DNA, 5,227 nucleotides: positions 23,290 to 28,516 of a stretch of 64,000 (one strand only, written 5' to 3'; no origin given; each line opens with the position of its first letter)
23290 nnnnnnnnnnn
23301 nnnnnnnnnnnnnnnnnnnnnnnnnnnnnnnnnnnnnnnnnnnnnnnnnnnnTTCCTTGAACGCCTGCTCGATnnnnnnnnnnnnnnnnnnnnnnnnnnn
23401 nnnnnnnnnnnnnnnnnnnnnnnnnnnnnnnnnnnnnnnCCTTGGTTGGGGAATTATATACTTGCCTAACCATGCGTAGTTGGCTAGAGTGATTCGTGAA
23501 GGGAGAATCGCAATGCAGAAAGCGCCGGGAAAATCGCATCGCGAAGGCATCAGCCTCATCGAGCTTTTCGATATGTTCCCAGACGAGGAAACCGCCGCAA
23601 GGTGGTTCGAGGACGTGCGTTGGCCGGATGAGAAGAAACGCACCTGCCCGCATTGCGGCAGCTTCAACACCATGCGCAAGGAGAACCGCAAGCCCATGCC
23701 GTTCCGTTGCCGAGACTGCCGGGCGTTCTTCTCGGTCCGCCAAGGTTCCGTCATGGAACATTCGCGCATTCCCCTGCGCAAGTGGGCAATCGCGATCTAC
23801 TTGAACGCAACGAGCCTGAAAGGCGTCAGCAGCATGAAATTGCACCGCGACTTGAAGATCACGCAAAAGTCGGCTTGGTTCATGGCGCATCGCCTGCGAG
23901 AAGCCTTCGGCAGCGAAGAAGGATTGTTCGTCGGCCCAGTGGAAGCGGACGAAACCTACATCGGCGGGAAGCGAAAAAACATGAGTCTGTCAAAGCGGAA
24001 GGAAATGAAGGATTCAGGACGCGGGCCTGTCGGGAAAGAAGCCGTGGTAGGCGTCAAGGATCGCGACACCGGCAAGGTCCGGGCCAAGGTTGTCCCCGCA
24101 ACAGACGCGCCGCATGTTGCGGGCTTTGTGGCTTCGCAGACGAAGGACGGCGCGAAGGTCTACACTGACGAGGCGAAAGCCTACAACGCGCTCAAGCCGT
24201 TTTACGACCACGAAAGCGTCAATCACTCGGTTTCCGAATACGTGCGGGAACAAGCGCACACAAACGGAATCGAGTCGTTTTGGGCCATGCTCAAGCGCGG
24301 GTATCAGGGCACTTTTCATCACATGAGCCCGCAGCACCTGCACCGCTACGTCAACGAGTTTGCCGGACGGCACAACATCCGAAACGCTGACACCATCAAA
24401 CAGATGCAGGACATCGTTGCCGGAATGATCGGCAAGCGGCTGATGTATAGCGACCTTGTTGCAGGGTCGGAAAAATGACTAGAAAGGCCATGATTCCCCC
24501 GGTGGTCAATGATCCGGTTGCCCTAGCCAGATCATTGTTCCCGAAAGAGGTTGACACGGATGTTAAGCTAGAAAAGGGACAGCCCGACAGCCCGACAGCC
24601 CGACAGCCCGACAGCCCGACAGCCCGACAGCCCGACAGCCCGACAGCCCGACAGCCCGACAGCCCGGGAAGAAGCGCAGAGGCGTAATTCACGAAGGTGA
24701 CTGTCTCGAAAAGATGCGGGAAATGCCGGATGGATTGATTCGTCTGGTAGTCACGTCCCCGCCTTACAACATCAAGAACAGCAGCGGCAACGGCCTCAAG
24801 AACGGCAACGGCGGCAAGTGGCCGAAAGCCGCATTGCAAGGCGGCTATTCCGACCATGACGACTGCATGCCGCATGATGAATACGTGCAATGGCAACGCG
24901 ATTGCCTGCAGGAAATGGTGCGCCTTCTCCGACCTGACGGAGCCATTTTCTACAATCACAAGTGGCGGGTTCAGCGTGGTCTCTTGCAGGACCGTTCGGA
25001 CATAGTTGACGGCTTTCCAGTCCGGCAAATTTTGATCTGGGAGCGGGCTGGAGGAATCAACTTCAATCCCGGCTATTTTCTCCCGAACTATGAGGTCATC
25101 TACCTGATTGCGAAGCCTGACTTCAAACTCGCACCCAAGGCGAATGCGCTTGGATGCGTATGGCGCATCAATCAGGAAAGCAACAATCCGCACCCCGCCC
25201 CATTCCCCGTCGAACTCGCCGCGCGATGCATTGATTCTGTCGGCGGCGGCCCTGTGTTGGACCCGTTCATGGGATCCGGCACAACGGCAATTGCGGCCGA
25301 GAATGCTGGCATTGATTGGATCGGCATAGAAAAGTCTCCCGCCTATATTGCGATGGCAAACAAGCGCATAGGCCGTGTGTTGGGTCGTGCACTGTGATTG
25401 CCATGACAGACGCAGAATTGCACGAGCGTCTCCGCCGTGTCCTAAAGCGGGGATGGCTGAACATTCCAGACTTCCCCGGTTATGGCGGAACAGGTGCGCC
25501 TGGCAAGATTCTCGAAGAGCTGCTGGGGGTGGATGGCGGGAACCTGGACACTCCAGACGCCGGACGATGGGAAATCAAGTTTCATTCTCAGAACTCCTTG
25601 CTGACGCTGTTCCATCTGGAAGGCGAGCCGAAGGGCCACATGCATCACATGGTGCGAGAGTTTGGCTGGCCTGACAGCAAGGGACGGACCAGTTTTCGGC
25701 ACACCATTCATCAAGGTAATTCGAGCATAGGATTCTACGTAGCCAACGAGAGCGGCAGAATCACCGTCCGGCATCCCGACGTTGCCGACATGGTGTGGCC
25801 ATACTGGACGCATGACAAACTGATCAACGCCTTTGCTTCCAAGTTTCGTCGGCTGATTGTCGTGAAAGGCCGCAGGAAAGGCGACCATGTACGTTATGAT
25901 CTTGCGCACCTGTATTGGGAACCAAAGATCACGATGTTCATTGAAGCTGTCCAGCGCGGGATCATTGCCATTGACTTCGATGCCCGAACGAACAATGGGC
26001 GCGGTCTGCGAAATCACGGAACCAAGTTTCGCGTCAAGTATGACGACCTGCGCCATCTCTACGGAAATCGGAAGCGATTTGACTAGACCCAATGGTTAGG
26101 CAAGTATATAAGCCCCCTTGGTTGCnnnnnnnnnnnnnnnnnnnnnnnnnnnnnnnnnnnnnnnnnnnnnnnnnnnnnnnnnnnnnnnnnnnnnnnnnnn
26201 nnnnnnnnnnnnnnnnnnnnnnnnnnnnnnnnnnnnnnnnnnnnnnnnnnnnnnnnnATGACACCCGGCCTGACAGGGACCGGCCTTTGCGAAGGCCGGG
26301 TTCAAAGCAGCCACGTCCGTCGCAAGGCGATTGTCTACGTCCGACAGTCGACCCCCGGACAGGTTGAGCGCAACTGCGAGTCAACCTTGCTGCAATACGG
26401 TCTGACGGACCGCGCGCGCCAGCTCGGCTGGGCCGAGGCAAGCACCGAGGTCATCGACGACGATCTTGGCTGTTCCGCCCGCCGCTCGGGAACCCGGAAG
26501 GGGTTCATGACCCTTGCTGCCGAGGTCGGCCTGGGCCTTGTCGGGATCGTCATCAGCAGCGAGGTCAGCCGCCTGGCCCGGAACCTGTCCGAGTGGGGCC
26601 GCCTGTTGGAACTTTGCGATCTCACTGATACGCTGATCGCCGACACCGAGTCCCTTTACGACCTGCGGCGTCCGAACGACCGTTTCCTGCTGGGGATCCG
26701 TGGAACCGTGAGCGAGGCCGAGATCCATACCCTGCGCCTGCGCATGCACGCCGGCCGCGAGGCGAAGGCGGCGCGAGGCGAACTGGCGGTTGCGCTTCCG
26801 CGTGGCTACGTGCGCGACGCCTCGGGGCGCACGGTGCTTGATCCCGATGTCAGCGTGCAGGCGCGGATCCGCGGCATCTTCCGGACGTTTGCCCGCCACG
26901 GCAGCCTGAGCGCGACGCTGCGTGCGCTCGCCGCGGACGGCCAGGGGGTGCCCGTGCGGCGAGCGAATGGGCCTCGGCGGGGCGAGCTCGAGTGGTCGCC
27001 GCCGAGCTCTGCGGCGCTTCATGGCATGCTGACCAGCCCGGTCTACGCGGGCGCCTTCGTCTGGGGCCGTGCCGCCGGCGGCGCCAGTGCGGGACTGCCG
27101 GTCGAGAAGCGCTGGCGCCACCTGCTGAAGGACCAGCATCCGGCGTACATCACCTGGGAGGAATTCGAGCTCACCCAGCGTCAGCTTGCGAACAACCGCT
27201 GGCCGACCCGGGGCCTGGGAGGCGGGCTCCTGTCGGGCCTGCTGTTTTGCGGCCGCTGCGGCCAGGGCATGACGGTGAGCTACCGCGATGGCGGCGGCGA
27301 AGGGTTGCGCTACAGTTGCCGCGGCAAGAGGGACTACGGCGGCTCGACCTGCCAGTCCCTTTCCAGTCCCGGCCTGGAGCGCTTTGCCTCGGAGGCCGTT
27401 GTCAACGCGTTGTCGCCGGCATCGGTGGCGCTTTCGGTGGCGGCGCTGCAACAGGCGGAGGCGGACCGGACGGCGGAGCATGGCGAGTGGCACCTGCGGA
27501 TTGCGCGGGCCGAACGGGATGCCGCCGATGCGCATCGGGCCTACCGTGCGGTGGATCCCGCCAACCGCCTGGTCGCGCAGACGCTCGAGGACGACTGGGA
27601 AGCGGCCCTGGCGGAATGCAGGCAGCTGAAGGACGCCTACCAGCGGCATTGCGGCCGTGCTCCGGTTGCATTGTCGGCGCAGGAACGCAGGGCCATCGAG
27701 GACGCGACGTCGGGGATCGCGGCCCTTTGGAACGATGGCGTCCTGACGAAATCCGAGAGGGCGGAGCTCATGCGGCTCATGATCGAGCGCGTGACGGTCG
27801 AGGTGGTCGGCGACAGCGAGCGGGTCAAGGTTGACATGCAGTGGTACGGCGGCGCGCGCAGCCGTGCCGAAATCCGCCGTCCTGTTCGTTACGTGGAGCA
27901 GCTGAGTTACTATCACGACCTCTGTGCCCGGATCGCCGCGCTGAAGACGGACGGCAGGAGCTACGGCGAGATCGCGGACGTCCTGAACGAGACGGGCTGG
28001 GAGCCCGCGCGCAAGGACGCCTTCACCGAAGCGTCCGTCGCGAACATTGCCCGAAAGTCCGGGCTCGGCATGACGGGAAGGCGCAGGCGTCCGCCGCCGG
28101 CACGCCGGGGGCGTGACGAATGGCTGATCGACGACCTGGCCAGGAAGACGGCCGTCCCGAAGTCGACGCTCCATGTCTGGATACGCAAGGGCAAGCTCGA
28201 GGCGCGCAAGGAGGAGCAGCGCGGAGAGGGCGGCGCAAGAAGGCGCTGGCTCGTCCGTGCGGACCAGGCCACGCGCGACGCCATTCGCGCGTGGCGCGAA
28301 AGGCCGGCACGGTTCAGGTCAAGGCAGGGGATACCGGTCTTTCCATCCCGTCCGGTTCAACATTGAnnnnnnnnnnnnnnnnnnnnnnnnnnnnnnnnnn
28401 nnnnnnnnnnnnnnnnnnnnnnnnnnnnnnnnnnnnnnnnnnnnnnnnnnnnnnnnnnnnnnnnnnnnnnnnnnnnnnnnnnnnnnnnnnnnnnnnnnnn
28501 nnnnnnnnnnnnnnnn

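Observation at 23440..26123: IS1595-family element acting as a vehicle for a complete MvaI/BcnI-type restriction-modification pair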

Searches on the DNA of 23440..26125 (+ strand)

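Call 8: search_dna_similar(query=window:23440-26125:+, collection=plasmids, mode=near, max_rows=30)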
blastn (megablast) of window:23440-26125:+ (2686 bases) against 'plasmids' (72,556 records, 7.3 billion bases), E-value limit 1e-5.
No match.

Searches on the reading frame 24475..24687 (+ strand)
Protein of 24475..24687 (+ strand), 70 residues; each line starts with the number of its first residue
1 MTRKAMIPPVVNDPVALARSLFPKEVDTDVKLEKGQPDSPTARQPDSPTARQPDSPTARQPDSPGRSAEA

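Call 5: search_protein_families(library=pfam, proteins=[window:24475-24687:+], max_evalue=0.01)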
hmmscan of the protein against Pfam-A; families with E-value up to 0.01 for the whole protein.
window:24475-24687:+ (70 aa): 0 families

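Call 61: find_encoding_contigs(protein=window:24475-24687:+, flank=3000, max_places=6)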
Protein window:24475-24687:+ (70 aa): no gene with exactly this product is on record in the collection.

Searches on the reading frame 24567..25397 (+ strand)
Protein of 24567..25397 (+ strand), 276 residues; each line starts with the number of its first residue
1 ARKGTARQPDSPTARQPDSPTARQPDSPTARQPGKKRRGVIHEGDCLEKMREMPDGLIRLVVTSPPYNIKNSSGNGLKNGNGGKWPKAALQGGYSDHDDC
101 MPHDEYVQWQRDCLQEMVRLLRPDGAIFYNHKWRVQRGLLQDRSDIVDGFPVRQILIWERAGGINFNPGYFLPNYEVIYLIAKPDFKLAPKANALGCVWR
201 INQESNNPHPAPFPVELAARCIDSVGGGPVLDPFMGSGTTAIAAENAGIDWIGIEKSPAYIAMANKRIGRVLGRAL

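Call 5: search_protein_families(library=pfam, proteins=[window:24567-25397:+], max_evalue=0.01)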
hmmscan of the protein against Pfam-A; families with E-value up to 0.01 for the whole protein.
window:24567-25397:+ (276 aa): 3 families
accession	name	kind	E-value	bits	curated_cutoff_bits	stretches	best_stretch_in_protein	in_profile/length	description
PF01555.25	N6_N4_Mtase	-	6.8e-36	124.7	26.7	1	58-266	1-221/221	DNA methylase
PF13649.12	Methyltransf_25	-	0.0041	18.2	27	0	230-268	1-41/97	Methyltransferase domain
PF08241.18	Methyltransf_11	-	0.0062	17.6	21.2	0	106-128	72-94/95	Methyltransferase domain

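Call 75: search_solved_structures(query=window:24684-25397:+, max_evalue=0.001)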
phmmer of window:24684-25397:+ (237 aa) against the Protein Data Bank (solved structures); distinct sequences matched with E-value up to 0.001: 12.
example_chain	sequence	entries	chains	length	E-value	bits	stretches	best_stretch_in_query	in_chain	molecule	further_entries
8s9m_A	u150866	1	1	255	1.3e-33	119.9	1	6-230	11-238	DNA cytosine-N4 methyltransferase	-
8s9n_A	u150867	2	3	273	1.7e-33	119.5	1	6-230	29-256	DNA cytosine-N4 methyltransferase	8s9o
8urk_A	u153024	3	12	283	2.8e-16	63.1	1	167-232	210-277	Methyltransferase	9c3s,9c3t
9c3u_A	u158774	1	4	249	2.8e-16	63.1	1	167-230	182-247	Methyltransferase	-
2zie_A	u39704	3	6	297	9.1e-16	61.4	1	162-232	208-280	Putative modification methylase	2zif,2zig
6pbd_A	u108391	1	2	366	5.4e-15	58.9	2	165-233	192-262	Modification methylase CcrMI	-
1boo_A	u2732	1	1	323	6.4e-08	35.7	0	169-225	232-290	PROTEIN (N-4 CYTOSINE-SPECIFIC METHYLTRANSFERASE PVU II)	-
1nw8_A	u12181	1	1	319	9.4e-08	35.1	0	5-31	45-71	MODIFICATION METHYLASE RSRI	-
1g60_A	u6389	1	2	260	9.6e-08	35.1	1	169-227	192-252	Adenine-specific Methyltransferase MboIIA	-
1eg2_A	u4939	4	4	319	1e-07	35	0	5-31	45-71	MODIFICATION METHYLASE RSRI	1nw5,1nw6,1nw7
5hek_A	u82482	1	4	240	1.9e-07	34.1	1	187-231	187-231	Adenine specific DNA methyltransferase (DpnA)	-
5hfj_A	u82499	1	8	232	3.2e-07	33.4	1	170-230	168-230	Adenine specific DNA methyltransferase (DpnA)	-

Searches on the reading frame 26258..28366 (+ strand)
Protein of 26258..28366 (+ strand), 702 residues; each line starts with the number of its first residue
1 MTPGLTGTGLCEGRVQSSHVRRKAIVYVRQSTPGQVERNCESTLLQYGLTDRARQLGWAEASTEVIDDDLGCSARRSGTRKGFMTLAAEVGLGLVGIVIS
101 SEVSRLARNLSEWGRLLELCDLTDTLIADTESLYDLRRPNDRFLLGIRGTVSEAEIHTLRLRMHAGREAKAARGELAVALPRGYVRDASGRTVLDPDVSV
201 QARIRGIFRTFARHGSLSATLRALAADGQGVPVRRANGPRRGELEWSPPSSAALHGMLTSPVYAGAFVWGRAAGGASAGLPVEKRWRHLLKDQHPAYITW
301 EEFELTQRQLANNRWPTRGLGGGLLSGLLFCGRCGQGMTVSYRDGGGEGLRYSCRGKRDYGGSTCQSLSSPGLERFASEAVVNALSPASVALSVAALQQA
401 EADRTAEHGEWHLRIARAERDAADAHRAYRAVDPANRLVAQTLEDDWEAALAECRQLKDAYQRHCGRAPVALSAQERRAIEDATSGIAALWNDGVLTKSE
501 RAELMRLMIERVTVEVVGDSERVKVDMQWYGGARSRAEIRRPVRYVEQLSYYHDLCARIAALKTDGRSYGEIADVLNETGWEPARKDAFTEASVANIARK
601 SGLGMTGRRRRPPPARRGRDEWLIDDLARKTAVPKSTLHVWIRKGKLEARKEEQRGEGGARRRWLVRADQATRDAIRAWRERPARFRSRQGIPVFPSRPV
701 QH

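Call 78: search_protein_families(library=pfam, proteins=[window:26258-28366:+], max_evalue=0.001)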
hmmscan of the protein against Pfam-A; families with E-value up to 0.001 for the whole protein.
window:26258-28366:+ (702 aa): 4 families
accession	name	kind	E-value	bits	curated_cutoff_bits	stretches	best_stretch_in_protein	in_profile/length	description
PF07508.19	Recombinase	-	9.4e-18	64.8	21.1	1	204-313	7-102/102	Recombinase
PF00239.26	Resolvase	-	4.3e-17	63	23.3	1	24-175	1-144/145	Resolvase, N terminal domain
PF13408.12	Zn_ribbon_recom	-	1.2e-11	45.2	25.3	1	324-379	1-55/58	Recombinase zinc beta ribbon domain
PF00376.29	MerR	-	7.2e-05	23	28.2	0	624-655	2-30/38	MerR family regulatory protein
